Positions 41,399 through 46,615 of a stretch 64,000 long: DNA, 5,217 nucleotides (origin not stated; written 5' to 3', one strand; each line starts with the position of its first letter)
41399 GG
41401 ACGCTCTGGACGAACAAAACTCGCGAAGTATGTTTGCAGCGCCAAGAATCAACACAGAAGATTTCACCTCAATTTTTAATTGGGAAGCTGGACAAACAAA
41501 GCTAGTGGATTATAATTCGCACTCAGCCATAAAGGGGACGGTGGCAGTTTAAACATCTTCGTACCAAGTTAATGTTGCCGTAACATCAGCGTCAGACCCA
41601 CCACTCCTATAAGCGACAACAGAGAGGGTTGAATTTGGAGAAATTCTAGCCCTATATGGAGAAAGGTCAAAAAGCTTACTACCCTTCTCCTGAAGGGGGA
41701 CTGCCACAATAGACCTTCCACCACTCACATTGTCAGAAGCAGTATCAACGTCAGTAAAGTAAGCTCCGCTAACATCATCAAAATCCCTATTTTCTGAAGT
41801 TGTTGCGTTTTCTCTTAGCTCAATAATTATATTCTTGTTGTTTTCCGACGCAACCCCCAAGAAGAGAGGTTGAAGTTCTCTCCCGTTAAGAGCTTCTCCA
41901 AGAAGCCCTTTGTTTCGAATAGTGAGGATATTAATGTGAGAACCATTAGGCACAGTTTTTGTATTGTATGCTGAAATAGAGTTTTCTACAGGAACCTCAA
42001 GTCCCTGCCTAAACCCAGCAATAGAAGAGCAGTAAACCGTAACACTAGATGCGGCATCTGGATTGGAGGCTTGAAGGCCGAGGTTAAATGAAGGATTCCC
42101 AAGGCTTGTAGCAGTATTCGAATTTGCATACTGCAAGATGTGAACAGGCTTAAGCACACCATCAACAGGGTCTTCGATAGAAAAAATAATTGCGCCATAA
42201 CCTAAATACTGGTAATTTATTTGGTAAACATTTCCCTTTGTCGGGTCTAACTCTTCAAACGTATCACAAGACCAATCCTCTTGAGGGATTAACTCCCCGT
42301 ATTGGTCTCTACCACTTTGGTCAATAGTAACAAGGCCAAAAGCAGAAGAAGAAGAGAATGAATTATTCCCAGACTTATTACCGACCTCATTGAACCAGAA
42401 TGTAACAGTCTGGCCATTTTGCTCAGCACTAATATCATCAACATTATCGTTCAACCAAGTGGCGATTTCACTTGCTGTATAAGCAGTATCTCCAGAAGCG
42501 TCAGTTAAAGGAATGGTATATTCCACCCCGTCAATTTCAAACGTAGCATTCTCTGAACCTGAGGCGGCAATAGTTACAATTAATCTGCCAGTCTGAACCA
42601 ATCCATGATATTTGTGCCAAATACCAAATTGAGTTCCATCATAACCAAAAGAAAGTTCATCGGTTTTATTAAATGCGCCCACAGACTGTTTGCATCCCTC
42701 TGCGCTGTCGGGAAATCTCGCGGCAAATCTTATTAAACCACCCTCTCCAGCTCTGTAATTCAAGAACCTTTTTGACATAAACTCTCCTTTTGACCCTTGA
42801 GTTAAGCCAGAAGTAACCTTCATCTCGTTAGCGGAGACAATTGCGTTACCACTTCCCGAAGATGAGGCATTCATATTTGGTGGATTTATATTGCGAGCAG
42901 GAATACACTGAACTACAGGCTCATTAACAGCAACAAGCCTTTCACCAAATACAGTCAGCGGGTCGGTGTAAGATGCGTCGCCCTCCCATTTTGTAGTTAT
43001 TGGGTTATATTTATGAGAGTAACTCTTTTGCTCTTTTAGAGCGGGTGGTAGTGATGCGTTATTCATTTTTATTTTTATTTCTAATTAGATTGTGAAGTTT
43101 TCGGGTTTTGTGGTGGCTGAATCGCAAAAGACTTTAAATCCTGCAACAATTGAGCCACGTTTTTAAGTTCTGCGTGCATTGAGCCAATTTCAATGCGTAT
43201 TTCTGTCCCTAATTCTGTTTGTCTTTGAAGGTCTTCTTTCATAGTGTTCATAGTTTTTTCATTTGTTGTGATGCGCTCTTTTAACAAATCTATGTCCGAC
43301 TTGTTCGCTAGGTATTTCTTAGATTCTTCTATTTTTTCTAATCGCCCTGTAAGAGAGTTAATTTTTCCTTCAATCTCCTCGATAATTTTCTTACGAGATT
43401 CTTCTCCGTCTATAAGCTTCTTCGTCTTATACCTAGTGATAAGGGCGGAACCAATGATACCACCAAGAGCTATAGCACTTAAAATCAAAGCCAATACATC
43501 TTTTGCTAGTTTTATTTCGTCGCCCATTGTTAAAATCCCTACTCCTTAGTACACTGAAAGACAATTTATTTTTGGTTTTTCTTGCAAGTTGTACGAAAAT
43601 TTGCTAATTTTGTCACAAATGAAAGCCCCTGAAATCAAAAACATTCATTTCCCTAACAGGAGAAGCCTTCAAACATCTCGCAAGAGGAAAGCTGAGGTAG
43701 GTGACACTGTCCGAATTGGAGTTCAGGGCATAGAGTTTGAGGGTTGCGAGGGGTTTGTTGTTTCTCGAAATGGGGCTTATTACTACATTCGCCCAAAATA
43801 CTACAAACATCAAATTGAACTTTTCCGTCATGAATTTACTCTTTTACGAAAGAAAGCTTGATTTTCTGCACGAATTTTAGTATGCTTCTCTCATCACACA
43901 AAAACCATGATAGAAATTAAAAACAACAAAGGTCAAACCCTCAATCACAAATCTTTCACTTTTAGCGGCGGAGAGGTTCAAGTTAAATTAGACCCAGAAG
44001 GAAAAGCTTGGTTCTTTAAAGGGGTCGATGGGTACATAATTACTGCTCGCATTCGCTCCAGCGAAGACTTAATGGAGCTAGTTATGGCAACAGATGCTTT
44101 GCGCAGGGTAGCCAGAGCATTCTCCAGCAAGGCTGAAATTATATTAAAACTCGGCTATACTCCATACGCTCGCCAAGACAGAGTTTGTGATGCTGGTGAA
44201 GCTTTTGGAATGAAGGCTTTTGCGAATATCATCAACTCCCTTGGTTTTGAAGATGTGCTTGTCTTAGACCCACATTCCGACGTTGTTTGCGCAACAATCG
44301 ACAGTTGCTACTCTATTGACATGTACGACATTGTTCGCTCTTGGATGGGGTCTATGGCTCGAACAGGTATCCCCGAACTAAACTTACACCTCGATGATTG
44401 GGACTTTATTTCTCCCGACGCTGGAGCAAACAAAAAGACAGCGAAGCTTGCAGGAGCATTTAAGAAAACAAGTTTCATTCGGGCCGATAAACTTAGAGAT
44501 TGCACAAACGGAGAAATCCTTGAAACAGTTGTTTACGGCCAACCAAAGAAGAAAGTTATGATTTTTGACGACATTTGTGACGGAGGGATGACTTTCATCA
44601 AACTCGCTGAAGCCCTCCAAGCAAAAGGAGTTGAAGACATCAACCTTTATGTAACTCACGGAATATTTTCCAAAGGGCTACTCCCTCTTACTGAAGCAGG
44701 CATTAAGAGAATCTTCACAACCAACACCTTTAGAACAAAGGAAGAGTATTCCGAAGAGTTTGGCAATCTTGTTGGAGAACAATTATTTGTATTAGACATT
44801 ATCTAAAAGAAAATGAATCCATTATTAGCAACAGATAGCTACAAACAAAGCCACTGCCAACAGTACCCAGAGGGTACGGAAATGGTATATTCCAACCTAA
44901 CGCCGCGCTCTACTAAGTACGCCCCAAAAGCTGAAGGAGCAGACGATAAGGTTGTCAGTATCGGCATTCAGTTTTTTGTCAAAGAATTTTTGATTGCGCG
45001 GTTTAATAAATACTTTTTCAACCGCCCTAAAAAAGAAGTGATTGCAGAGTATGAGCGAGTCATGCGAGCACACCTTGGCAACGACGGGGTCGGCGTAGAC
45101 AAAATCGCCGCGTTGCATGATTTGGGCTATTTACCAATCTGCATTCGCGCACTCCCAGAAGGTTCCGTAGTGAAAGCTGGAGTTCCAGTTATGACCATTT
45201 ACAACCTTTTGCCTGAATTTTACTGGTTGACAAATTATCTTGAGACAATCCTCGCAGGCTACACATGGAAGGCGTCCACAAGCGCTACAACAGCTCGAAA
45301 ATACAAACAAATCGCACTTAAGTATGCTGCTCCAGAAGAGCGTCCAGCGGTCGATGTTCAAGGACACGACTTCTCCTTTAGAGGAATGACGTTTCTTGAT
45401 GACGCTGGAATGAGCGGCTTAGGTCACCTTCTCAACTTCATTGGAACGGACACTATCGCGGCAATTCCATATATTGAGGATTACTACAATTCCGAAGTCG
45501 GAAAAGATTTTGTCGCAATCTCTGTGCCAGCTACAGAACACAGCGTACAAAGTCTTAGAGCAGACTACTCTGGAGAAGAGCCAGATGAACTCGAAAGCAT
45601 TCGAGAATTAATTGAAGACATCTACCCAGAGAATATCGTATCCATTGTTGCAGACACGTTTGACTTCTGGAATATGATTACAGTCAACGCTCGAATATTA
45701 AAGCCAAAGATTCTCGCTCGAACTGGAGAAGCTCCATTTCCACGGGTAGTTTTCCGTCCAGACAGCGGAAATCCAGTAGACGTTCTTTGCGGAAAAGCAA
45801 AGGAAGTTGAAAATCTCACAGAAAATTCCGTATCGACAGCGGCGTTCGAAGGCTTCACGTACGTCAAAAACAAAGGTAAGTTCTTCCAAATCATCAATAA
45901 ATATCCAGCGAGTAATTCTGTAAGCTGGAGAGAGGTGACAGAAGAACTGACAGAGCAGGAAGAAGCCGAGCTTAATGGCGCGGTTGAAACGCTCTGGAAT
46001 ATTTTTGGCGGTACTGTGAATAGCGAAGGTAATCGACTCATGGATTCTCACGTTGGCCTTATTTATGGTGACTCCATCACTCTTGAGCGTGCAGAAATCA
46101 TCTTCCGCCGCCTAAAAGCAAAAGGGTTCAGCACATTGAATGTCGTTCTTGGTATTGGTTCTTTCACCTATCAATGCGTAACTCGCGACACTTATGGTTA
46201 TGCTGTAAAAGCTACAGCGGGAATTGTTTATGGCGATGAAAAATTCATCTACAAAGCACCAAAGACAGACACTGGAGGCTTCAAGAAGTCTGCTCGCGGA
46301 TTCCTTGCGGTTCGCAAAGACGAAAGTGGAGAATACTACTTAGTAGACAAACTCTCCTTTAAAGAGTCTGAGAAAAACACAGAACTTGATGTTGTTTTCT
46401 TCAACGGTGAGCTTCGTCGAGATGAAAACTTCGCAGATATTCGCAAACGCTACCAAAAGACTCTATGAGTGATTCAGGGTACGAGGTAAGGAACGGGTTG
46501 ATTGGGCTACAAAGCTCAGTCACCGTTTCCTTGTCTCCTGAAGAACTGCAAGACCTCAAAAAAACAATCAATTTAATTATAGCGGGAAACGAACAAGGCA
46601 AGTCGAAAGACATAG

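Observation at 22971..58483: Recurrent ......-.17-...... promoters placed 6-8 nt from the start codon: systematic leaderless first cistrons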

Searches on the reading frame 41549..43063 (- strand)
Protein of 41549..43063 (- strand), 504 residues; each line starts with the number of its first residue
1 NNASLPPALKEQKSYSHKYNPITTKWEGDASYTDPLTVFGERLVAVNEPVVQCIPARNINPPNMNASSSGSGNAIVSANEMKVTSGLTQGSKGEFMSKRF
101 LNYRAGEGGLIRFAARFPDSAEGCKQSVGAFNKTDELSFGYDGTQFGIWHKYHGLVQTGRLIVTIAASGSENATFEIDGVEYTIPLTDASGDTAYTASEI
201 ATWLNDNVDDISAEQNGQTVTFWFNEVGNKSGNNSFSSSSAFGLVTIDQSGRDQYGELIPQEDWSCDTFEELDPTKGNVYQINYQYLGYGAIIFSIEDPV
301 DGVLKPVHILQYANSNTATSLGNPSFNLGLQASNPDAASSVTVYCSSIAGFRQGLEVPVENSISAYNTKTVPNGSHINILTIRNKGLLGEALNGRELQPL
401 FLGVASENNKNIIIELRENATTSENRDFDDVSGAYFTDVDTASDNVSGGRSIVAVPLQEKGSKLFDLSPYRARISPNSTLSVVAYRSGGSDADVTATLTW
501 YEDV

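Call 28: search_protein_families(library=pfam, proteins=[window:41549-43063:-], max_evalue=0.01)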
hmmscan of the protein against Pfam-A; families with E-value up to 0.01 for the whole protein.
window:41549-43063:- (504 aa): 1 family
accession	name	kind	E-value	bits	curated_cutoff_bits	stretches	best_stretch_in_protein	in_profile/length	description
PF11774.14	Lsr2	-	0.0057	16.7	29.6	0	170-191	19-40/58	Lsr2 dimerization domain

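Call 61: search_protein_families(library=phrogs, proteins=[window:41549-43063:-], max_evalue=0.001)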
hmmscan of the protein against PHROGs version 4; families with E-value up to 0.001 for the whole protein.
window:41549-43063:- (504 aa): 1 family
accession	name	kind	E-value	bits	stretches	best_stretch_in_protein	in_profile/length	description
phrog_1645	-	head and packaging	1.2e-25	91.2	1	69-503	86-439/440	virion structural protein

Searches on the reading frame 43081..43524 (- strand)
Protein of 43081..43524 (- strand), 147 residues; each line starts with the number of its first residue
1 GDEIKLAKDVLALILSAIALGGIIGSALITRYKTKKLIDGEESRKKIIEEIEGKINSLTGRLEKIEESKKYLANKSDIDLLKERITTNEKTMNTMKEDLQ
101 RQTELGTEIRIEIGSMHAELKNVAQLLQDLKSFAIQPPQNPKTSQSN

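Call 28: search_protein_families(library=pfam, proteins=[window:43081-43524:-], max_evalue=0.01)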
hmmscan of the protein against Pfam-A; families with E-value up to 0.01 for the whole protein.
window:43081-43524:- (147 aa): 0 families

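Call 61: search_protein_families(library=phrogs, proteins=[window:43081-43524:-], max_evalue=0.001)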
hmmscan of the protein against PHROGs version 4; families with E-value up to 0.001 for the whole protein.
window:43081-43524:- (147 aa): 1 family
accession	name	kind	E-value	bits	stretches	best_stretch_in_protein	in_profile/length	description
phrog_6440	-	unknown function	0.00074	20.6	1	23-137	12-122/186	-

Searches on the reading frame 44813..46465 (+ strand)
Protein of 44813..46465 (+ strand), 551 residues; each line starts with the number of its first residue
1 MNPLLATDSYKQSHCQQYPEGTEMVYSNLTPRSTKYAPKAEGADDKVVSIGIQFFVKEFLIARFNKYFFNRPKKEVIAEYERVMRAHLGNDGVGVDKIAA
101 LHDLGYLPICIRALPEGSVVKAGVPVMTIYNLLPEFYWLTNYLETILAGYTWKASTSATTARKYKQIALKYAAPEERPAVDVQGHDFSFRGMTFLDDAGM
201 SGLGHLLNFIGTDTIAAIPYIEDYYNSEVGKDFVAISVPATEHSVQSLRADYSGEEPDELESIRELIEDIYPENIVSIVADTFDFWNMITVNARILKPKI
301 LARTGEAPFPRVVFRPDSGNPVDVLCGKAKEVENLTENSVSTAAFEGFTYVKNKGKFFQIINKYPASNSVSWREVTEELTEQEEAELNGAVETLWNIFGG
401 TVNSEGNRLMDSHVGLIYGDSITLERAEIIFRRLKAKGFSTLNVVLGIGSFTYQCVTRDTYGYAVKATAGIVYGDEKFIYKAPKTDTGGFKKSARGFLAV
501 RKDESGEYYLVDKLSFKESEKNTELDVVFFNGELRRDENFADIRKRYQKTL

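Call 21: find_related_loci(query=window:44813-46465:+, collection=viral_contigs, flank=10000)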
Query window:44813-46465:+ (551 aa) in viral_contigs; peptide patterns used: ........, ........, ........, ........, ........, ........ (x = any residue, [..] = any of these).
37 stretches matched a pattern; 28 encode a relative of the query (tblastn E <= 1e-3); 28 distinct loci.
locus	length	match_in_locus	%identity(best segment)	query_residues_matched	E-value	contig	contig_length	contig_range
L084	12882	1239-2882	46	2-549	1e-149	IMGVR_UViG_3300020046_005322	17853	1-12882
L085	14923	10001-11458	46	1-548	5e-139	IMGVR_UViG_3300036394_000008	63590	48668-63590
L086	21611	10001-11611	44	1-546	5e-136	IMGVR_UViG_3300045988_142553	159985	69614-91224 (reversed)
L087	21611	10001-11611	44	1-546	9e-136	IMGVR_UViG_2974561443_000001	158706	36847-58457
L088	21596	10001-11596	44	1-546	7e-135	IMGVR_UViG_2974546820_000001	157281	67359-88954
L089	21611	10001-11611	44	1-546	4e-135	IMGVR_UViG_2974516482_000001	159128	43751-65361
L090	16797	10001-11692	41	2-551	3e-133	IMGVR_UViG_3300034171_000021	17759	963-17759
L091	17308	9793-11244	43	1-546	3e-129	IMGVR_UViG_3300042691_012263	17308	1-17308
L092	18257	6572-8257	42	1-548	2e-126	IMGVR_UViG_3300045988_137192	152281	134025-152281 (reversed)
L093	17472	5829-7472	46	2-549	1e-149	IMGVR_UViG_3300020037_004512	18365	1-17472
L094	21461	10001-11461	41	6-546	6e-120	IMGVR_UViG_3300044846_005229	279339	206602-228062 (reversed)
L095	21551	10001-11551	39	1-549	2e-118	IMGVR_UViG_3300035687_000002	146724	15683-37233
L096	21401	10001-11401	41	1-544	5e-112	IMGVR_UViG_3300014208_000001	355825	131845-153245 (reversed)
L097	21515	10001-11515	41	1-545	3e-111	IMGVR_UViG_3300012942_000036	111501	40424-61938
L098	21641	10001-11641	45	2-532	7e-135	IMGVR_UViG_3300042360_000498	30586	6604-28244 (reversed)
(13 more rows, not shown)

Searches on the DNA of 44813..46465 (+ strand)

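Call 57: search_dna_similar(query=L097:3000-21500:+, collection=phages, mode=near, max_rows=10)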
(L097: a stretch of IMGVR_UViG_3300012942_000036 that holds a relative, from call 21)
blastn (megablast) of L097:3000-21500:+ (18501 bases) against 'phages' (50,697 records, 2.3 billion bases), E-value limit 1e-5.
Records with a match: 3; places in all: 3; records where one place covers at least 80% of the query: 0.
Best place of each record, by identity: 90-95% 3.
By first word of the organism name: Arthrobacter 3.
By host as written in the record: Arthrobacter globiformis NRRL B-2979 SEA 2; Arthrobacter globiformis B-2979 1.
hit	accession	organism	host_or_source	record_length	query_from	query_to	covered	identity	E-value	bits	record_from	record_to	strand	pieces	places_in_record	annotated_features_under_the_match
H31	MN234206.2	Arthrobacter phage Racecar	Arthrobacter globiformis NRRL B-2979 SEA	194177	8315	8361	0%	91.5%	7e-7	66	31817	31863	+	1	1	71: nicotinate ribosyltransferase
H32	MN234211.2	Arthrobacter phage Mimi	Arthrobacter globiformis NRRL B-2979 SEA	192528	8315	8361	0%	91.5%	7e-7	66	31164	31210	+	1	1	70: nicotinate ribosyltransferase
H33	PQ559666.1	Arthrobacter phage Talia1610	Arthrobacter globiformis B-2979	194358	8315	8361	0%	91.5%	7e-7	66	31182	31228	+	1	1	70: nicotinate ribosyltransferase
